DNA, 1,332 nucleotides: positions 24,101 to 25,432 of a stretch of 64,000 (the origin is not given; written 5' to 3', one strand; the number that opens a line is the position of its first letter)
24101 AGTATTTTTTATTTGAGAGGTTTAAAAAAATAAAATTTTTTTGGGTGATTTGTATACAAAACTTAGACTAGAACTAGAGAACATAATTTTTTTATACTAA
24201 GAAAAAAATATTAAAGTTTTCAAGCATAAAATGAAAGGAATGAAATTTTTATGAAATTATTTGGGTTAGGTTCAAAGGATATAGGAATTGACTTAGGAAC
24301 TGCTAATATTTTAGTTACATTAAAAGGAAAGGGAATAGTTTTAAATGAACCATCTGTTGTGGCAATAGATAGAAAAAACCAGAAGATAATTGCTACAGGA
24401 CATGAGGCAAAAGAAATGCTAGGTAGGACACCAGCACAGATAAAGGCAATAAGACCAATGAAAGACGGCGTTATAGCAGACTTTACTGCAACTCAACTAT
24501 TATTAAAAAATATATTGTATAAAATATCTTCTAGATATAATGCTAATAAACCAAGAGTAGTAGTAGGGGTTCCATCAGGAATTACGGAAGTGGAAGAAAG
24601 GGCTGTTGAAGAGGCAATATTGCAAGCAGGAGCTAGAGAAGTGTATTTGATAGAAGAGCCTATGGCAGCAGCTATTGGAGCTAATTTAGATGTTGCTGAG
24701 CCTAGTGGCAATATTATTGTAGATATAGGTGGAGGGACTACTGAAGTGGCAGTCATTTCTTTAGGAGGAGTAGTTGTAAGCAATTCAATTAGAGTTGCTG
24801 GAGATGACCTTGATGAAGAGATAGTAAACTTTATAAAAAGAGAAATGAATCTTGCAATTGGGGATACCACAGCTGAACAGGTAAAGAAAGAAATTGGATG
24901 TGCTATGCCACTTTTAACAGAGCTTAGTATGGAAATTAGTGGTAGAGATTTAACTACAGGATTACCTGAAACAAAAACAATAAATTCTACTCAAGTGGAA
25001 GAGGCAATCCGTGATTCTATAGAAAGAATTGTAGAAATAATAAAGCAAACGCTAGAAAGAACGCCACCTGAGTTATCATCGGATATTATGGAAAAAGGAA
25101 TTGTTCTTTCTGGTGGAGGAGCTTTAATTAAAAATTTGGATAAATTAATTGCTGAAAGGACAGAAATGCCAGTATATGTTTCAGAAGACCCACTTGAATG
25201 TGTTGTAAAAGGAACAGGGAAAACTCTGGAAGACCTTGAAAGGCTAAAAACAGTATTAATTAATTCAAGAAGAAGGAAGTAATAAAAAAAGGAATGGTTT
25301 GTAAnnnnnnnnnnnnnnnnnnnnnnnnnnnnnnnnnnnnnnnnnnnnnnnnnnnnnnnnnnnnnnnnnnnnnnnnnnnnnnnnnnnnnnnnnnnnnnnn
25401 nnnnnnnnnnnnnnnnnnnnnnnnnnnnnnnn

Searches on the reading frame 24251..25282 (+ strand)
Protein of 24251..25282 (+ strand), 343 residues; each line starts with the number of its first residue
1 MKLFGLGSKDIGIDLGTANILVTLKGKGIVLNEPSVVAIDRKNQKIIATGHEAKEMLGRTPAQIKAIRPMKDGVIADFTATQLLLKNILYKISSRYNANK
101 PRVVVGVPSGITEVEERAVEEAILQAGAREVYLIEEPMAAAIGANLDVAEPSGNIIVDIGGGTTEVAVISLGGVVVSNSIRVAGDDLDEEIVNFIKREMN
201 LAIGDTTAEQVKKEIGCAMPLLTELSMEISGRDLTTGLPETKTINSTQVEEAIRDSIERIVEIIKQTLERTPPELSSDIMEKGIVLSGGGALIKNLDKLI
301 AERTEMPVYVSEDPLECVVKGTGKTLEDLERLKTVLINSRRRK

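Call 49: search_protein_families(library=pfam, proteins=[window:24251-25282:+], max_evalue=0.0001)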
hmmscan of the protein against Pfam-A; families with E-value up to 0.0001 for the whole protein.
window:24251-25282:+ (343 aa): 6 families
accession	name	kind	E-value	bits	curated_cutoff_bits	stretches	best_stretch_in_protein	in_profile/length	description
PF06723.19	MreB_Mbl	-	2.2e-143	477.5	27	1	8-333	1-326/327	MreB/Mbl protein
PF00012.26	HSP70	-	5.4e-14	51.8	20.6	1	87-322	120-368/599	Hsp70 protein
PF14450.12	FtsA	-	1.1e-12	48.8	31.8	1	156-312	2-111/127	Cell division protein FtsA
PF00022.25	Actin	-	7e-12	45.1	27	1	34-198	31-190/410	Actin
PF11104.14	PilM_2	-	7.1e-06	25.6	27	0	283-314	277-308/340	Type IV pilus assembly protein PilM;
PF25216.1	Volactin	-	1.6e-05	25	35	0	37-321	49-316/321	Volactin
